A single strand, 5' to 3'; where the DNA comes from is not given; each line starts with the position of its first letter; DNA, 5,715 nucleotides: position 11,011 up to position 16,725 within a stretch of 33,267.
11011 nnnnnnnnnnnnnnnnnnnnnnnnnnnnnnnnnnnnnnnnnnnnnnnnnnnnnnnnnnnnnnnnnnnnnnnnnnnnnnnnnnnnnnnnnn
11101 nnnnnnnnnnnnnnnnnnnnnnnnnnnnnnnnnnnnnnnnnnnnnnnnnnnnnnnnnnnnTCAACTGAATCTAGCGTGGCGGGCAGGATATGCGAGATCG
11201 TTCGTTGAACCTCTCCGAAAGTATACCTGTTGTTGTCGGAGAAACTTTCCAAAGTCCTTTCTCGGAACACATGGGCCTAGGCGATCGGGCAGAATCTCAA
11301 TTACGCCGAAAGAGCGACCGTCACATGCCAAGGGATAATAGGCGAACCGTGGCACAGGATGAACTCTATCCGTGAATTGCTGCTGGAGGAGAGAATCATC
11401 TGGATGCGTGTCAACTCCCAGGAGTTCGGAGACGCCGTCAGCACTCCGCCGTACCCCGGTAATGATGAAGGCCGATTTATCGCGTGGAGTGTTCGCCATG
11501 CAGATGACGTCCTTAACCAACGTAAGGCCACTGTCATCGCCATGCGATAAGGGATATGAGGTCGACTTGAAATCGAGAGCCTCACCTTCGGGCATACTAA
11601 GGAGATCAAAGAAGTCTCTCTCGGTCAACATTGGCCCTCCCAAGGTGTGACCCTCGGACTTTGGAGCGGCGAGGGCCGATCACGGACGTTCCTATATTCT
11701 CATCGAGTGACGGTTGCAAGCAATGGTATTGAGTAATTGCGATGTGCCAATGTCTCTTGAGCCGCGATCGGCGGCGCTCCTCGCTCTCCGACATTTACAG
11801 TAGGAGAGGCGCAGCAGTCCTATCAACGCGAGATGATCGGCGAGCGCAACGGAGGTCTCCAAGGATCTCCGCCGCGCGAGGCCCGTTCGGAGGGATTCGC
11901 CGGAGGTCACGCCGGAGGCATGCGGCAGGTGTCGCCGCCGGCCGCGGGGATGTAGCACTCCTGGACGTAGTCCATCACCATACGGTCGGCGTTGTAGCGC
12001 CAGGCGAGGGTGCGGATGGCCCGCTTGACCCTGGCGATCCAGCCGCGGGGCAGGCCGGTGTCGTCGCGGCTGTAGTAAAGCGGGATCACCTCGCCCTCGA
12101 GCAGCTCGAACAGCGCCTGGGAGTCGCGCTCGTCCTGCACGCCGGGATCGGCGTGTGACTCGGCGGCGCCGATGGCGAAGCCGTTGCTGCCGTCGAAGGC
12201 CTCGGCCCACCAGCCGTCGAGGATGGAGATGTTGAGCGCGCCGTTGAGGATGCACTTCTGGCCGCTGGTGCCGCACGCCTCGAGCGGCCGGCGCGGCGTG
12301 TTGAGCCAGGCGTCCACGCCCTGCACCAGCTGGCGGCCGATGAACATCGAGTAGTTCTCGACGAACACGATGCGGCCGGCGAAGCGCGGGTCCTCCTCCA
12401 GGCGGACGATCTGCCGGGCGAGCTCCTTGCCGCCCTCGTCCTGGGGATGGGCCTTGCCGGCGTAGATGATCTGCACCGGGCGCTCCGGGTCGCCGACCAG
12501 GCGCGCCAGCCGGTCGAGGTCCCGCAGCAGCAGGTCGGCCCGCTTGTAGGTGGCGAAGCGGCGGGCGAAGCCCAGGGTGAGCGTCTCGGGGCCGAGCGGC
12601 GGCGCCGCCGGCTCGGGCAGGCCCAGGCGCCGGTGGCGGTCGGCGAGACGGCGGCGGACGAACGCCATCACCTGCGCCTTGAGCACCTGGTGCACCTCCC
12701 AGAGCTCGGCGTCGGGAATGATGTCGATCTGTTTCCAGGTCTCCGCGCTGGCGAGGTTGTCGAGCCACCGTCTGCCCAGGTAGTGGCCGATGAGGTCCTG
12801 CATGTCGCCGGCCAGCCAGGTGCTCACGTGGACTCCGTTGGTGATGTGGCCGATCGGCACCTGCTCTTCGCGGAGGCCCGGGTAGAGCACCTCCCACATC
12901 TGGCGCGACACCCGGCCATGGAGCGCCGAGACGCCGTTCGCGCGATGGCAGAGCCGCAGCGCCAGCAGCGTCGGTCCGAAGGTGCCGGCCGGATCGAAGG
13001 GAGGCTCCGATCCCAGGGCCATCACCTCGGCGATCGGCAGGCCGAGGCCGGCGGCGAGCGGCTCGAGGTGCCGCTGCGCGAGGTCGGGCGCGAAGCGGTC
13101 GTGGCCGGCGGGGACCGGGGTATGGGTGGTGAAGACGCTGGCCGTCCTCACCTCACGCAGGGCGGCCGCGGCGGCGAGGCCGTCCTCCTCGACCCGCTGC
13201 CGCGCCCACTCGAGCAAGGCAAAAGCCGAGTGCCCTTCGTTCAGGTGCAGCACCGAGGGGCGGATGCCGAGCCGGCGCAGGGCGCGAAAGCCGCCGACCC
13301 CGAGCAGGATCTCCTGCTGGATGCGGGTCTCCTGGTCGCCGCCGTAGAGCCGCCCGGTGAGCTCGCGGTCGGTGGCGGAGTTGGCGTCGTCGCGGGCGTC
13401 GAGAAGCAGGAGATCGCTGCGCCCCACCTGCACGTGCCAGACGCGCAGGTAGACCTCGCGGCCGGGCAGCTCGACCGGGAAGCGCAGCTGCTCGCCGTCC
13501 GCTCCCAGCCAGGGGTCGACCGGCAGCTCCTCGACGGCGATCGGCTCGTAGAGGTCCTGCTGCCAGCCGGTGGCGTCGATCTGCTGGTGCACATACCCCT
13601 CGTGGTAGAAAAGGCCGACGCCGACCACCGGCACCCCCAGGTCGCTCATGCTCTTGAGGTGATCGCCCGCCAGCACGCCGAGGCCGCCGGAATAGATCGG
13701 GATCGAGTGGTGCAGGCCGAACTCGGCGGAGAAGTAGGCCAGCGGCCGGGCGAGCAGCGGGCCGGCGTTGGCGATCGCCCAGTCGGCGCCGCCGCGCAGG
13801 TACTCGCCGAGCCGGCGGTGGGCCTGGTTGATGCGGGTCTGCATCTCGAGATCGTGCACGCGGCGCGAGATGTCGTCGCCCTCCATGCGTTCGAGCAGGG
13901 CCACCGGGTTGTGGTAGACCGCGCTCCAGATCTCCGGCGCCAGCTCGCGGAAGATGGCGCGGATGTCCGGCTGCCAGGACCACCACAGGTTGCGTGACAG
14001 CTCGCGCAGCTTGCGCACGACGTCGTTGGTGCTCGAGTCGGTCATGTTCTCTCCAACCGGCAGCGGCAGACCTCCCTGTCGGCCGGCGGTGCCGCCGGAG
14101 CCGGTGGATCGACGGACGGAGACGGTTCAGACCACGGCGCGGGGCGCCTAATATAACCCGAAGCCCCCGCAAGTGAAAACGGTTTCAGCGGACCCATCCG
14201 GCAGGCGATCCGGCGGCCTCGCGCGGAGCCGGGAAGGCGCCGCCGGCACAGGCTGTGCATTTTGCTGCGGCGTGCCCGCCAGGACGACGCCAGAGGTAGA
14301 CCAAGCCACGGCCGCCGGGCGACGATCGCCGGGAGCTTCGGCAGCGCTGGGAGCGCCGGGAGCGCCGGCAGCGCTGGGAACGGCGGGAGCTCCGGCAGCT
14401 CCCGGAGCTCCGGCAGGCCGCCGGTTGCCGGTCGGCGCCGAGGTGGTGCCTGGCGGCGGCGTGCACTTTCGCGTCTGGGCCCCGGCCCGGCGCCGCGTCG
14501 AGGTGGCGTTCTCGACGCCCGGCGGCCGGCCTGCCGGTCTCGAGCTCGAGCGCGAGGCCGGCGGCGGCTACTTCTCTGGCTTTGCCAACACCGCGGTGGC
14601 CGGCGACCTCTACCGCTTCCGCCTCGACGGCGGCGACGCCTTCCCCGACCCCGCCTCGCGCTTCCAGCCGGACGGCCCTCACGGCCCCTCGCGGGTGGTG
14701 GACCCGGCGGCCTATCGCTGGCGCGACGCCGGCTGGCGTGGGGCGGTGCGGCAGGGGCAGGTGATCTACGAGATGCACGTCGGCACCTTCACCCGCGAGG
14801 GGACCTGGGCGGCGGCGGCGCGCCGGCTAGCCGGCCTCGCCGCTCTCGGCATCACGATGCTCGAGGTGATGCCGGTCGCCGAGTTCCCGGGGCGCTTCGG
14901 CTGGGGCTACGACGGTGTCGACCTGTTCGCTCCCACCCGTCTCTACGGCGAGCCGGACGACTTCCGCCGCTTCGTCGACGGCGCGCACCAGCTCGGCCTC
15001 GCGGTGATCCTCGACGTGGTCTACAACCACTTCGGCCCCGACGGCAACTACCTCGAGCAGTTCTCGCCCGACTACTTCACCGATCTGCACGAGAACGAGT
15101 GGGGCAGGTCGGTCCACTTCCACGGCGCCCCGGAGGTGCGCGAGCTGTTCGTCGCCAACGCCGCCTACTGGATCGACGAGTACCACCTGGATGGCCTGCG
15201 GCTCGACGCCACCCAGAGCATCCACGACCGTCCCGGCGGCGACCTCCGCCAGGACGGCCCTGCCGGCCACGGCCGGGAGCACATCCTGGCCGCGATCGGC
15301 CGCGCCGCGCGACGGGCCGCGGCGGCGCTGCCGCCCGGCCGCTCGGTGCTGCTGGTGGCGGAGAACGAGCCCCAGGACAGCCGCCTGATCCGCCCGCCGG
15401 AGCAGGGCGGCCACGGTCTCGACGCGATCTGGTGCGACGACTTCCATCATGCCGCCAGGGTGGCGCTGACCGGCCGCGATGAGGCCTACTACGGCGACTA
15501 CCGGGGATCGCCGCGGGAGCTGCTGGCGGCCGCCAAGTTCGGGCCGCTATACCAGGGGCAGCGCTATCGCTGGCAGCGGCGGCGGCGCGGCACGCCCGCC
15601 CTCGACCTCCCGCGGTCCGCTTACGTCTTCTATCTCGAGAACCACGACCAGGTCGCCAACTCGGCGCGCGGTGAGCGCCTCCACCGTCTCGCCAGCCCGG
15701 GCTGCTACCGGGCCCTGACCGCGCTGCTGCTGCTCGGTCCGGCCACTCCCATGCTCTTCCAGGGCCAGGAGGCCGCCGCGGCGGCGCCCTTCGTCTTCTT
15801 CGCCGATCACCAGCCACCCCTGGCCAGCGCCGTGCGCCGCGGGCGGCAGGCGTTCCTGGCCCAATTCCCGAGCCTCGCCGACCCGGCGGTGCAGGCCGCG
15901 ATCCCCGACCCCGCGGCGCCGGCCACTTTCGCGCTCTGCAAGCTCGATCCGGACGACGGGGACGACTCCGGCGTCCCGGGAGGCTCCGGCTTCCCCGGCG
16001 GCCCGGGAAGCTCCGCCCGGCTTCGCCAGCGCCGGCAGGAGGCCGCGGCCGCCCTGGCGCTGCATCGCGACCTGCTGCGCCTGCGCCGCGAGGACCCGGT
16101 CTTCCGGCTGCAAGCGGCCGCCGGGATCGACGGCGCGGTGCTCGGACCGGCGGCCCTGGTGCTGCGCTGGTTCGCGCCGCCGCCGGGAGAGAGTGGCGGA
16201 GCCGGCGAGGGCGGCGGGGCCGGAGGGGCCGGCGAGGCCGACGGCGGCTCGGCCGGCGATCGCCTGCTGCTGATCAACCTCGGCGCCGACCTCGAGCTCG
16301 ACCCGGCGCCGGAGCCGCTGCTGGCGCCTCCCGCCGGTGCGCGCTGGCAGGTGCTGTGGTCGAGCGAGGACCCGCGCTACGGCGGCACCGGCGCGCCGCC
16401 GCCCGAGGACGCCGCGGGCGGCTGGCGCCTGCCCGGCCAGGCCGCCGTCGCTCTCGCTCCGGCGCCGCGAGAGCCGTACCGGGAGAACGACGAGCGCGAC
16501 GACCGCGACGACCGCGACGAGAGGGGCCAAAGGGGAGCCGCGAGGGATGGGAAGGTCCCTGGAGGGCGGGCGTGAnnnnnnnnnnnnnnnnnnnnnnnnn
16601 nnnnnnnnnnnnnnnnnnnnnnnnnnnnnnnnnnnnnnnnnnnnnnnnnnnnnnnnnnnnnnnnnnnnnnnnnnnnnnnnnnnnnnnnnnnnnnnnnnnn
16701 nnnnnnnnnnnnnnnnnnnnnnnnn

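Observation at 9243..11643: AlbA_2/Schlafen-like gene plus WH-TPR-OB-like giant partner lacking any NTPase: candidate undescribed conflict (defence) system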

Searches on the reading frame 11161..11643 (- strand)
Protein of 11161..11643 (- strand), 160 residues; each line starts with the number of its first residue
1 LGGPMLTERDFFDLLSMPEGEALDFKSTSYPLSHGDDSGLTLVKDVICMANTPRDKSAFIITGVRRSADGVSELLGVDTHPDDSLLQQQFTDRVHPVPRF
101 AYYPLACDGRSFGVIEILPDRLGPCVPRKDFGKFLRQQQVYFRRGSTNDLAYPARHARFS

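Call 3: search_protein_families(library=pfam, proteins=[window:11161-11643:-], max_evalue=1)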
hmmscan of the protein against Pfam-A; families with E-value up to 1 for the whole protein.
window:11161-11643:- (160 aa): 2 families
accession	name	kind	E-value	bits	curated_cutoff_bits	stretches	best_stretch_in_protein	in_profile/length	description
PF04326.19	SLFN_AlbA_2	-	8.2e-12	46.1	25.3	1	19-149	1-115/118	Schlafen, AlbA_2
PF09215.16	Phage-Gp8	-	0.35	10.3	25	1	110-143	65-98/337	Bacteriophage T4, Gp8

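Call 4: search_protein_families(library=padloc, proteins=[window:11161-11643:-], max_evalue=1)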
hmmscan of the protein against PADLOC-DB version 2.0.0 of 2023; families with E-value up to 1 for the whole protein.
window:11161-11643:- (160 aa): 1 family
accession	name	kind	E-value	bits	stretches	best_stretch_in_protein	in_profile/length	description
PDLC05032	PDC-S50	-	3.5e-13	47.4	1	14-148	12-147/387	-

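Call 5: search_protein_families(library=ncbifam, proteins=[window:11161-11643:-], max_evalue=1)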
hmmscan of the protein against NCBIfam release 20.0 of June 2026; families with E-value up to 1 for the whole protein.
window:11161-11643:- (160 aa): 0 families

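Call 24: list_cluster_members(proteins=[P0001, window:11161-11631:-, window:11161-11643:-])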
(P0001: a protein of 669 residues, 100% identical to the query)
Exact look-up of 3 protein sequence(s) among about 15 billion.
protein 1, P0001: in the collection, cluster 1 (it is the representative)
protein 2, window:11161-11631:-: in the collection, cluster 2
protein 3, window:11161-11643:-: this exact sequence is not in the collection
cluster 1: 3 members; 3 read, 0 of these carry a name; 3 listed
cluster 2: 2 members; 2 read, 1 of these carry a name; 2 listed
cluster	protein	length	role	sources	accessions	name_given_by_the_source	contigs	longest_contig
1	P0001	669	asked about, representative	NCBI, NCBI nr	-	-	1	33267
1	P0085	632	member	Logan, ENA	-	-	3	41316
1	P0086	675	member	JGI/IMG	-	-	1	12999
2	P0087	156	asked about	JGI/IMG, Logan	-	-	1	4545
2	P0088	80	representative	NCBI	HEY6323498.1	MAG TPA: hypothetical protein VJA16_18305, partial [Thermoanaerobaculia bacterium]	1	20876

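Call 26: find_encoding_contigs(protein=window:11161-11631:-, flank=10000, max_places=6)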
Protein window:11161-11631:- (156 aa): 2 contigs read that carry it; 2 places shown.
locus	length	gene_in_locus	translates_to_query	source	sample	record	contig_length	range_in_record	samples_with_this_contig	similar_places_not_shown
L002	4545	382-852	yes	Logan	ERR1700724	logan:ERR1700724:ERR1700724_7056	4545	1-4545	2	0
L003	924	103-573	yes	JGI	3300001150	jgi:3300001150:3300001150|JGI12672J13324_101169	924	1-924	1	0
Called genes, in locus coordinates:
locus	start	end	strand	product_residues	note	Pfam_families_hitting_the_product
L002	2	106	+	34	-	?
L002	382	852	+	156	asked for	PF04326:SLFN_AlbA_2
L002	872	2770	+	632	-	-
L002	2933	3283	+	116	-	PF02604:PhdYeFM_antitox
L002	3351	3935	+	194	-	-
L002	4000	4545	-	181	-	?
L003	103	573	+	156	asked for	PF04326:SLFN_AlbA_2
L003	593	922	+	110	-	?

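Call 64: predict_structure(alignment_id=A4)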
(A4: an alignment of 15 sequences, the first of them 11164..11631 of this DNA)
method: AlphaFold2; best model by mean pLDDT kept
length: 156 residues; sequences in the alignment: 15
mean_pLDDT: 84.9   pTM: 0.80
mean pLDDT of the five models: 84.9, 81.9, 66.7, 64.7, 63.7
residues with pLDDT >= 90: 74; 70-90: 66; 50-70: 12; < 50: 4
segments of 3 or more residues with pLDDT < 50: 154-156
pLDDT, mean of each block of 10 residues (from residue 1): 91 85 73 77 90 92 89 87 88 92 93 86 90 89 75 47
secondary structure, 60 per line:
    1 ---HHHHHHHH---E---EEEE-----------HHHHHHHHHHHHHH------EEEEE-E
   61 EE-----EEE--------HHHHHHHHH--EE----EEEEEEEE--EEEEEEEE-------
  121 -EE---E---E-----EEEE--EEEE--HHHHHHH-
elements in order: H4-11 E19-22 H34-47 E54-58 E60-62 E68-70 H79-87 E96-103 E106-113 E137-140 E143-146 H149-155

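Call 67: fold_search(model_id=the predicted structure, library=pdb)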
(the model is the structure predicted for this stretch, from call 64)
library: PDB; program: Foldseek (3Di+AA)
matches with E <= 10: 846; with E <= 0.001: 8
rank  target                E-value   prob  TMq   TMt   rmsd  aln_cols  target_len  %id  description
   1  3lmm_B                4.8e-06  1.00  0.55  0.18   6.0       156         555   18  Crystal Structure of the DIP2311 protein from Corynebacterium diphtheriae, Northeast Structural Genomics Consortium Ta (released 2010-02-16)
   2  3lmm_D                9.6e-06  1.00  0.57  0.19   6.0       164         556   19  Crystal Structure of the DIP2311 protein from Corynebacterium diphtheriae, Northeast Structural Genomics Consortium Ta (released 2010-02-16)
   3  3lmm_C                1.8e-05  1.00  0.58  0.22   6.2       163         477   18  Crystal Structure of the DIP2311 protein from Corynebacterium diphtheriae, Northeast Structural Genomics Consortium Ta (released 2010-02-16)
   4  2kyy_MODEL_1_A        2.0e-05  1.00  0.53  0.54   5.9       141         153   18  Solution NMR Structure of the N-terminal Domain of Putative ATP-dependent DNA Helicase RecG-related Protein fr (released 2010-08-11)
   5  9o0d_D                7.9e-05  1.00  0.50  0.38   5.9       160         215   13  crystal structure of rSAMD9 tRNase domain (released 2025-07-02)
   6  9o0d_B                1.1e-04  1.00  0.51  0.39   6.9       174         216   12  crystal structure of rSAMD9 tRNase domain (released 2025-07-02)
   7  9o0d_C                6.5e-04  1.00  0.53  0.40   5.7       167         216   13  crystal structure of rSAMD9 tRNase domain (released 2025-07-02)
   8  9o0d_A                6.9e-04  1.00  0.51  0.39   6.9       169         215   14  crystal structure of rSAMD9 tRNase domain (released 2025-07-02)
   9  1r62                  3.7e-02  0.16  0.19  0.21  15.8       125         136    8  Crystal structure of the C-terminal Domain of the Two-Component System Transmitter Protein NRII (NtrB) (released 2004-06-15)
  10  3zxo_A                4.2e-02  0.14  0.19  0.21  15.9       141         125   13  CRYSTAL STRUCTURE OF THE MUTANT ATP-BINDING DOMAIN OF MYCOBACTERIUM TUBERCULOSIS DOSS (released 2011-08-24)
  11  6e95_A                6.1e-02  0.18  0.21  0.15  15.3       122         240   11  Chimeric structure of Saccharomyces cerevisiae GCN4 leucine zipper fused to Staphylococcus aureus AgrC cytoplasmic his (released 2019-02-27)
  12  6e52_A                9.3e-02  0.12  0.19  0.14  15.6       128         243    9  Chimeric structure of Saccharomyces cerevisiae GCN4 leucine zipper fused to Staphylococcus aureus AgrC cytoplasmic his (released 2019-02-27)
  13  2a2y_MODEL_1_A        1.5e-01  0.11  0.20  0.27   9.1       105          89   13  NMR Structue of Sso10b2 from Sulfolobus solfataricus (released 2005-11-08)
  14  1nsi_A                1.6e-01  0.08  0.20  0.10  16.4       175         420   10  HUMAN INDUCIBLE NITRIC OXIDE SYNTHASE, ZN-BOUND, L-ARG COMPLEX (released 2000-01-07)
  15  4bxi                  1.6e-01  0.06  0.15  0.16  16.1       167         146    8  Crystal structure of ATP binding domain of AgrC from Staphylococcus aureus (released 2014-06-04)
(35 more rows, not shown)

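Call 70: find_homologous_proteins(query=window:11164-11631:-, max_evalue=0.00001)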
Query window:11164-11631:- (156 aa): 1 proteins with E <= 0.00001 among 23 candidates.
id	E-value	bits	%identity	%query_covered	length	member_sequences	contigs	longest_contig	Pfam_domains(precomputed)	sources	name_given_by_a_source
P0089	1.1e-37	147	51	99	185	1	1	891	PF04326.20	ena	-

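Call 76: search_protein_representatives(protein=window:11164-11631:-)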
Query: 156 residues. Proteins with E-value up to 0.001 (for the whole library): 1667; up to 1e-10: 935; up to 1e-30: 28. The best 150 are listed.
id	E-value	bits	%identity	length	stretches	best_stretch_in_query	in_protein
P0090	6.9e-48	178.8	57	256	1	1-150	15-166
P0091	5.9e-45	169.3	54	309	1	1-150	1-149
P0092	7.8e-45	168.9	58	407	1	1-150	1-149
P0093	9.1e-42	158.9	51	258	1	1-151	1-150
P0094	6.4e-40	152.9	51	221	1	2-151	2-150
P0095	6.9e-40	152.8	53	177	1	1-147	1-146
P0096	6.4e-39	149.7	49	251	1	1-151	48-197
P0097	6.5e-39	149.7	50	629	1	4-154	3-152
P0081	1.1e-38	148.9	49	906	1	2-151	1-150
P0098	1.6e-38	148.4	52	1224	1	1-155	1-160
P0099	2.4e-38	147.8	51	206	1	1-148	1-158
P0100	2.9e-37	144.3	48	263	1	3-150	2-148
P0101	1.1e-36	142.5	51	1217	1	4-151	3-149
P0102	2.9e-35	137.8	49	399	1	7-149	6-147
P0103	4.0e-35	137.3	50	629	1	9-150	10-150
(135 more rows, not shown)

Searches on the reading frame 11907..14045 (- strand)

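Call 40: search_protein_families(library=pfam, proteins=[window:11907-14045:-], max_evalue=0.00001)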
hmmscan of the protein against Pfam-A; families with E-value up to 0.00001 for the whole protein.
window:11907-14045:- (712 aa): 2 families
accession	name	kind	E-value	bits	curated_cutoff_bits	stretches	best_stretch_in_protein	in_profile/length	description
PF11897.13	DUF3417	-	1.7e-25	90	25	1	10-115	5-109/109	Protein of unknown function (DUF3417)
PF00343.26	Phosphorylase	-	4.5e-24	85.2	27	1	361-612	329-580/713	Carbohydrate phosphorylase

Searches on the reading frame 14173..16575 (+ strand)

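Call 40: search_protein_families(library=pfam, proteins=[window:14173-16575:+], max_evalue=0.00001)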
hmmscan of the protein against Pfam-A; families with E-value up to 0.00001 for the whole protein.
window:14173-16575:+ (800 aa): 2 families
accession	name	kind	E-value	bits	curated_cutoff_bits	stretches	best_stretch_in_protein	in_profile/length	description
PF00128.31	Alpha-amylase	-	1.7e-15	57.7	22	1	209-295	15-100/446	Alpha amylase, catalytic domain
PF11941.14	DUF3459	-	5.5e-11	43.1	22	1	630-747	1-87/90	Domain of unknown function (DUF3459)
